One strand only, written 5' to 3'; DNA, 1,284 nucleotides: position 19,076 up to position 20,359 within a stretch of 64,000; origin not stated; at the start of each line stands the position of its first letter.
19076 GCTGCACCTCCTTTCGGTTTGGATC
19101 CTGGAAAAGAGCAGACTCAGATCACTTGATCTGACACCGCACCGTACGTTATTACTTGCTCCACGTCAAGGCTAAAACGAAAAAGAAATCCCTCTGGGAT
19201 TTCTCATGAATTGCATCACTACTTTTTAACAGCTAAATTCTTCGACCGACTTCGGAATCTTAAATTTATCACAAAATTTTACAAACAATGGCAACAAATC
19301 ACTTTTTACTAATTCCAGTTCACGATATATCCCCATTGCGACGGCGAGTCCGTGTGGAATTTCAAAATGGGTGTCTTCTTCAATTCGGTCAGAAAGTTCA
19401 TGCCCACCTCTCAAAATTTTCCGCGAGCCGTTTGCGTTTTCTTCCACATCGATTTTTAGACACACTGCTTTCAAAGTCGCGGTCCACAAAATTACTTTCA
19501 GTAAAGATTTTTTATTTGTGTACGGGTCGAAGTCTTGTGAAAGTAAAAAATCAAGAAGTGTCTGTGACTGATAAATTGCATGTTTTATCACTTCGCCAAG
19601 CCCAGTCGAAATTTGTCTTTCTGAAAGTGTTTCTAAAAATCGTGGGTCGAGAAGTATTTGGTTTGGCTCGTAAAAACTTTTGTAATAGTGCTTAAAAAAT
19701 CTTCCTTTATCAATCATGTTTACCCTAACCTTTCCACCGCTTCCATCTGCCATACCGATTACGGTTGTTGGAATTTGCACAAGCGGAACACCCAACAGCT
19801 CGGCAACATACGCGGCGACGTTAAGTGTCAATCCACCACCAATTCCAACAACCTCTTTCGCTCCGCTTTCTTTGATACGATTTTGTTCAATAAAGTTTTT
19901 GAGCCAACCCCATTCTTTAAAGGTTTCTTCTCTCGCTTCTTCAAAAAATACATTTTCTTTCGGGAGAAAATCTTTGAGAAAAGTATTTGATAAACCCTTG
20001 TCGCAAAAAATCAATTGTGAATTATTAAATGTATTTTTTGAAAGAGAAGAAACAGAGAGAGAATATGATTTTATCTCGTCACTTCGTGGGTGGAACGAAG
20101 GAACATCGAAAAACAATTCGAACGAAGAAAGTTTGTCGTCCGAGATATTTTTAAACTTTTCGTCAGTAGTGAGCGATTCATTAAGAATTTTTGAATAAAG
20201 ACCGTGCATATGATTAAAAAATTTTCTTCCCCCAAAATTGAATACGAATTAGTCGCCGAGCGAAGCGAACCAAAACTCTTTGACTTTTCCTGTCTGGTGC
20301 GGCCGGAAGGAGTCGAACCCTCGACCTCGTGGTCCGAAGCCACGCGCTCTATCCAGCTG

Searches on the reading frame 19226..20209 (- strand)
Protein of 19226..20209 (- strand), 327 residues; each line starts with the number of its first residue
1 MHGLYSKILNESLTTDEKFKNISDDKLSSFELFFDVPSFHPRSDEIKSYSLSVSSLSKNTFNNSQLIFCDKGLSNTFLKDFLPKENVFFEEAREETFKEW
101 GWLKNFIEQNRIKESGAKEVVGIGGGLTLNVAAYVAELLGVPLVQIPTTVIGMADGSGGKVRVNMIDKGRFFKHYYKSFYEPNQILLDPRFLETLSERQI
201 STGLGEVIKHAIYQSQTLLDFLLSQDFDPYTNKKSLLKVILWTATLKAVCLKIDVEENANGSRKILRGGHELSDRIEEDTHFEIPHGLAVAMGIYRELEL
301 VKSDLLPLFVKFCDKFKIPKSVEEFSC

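Call 31: search_protein_families(library=pfam, proteins=[window:19226-20209:-], max_evalue=0.01)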
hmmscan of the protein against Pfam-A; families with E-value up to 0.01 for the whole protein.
window:19226-20209:- (327 aa): 4 families
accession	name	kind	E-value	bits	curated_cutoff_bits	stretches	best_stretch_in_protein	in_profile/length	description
PF01761.26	DHQ_synthase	-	2.9e-14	53.1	24.2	1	95-201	8-114/115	3-dehydroquinate synthase N-terminal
PF24621.2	DHQS_C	-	6.3e-13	49.3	27.6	1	203-302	1-100/144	3-dehydroquinate synthase C-terminal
PF13685.12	Fe-ADH_2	-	6.8e-05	23.4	28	1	109-149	67-107/149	Iron-containing alcohol dehydrogenase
PF00465.25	Fe-ADH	-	0.0034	17.4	31.3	1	111-150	75-131/168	Iron-containing alcohol dehydrogenase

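Call 55: find_encoding_contigs(protein=window:19229-20209:-, flank=6000, max_places=3)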
Protein window:19229-20209:- (327 aa): 1 contig read that carries it; 1 place shown.
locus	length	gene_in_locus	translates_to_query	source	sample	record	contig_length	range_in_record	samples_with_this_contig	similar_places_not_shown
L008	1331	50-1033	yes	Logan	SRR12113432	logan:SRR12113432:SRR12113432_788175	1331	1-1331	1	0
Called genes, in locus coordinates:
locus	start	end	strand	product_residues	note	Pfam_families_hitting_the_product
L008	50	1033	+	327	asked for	PF01761:DHQ_synthase, PF24621:DHQS_C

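Call 93: search_protein_families(library=padloc, proteins=[window:19229-20209:-], max_evalue=0.01)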
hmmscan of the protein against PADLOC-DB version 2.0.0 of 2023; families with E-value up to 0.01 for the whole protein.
window:19229-20209:- (327 aa): 0 families
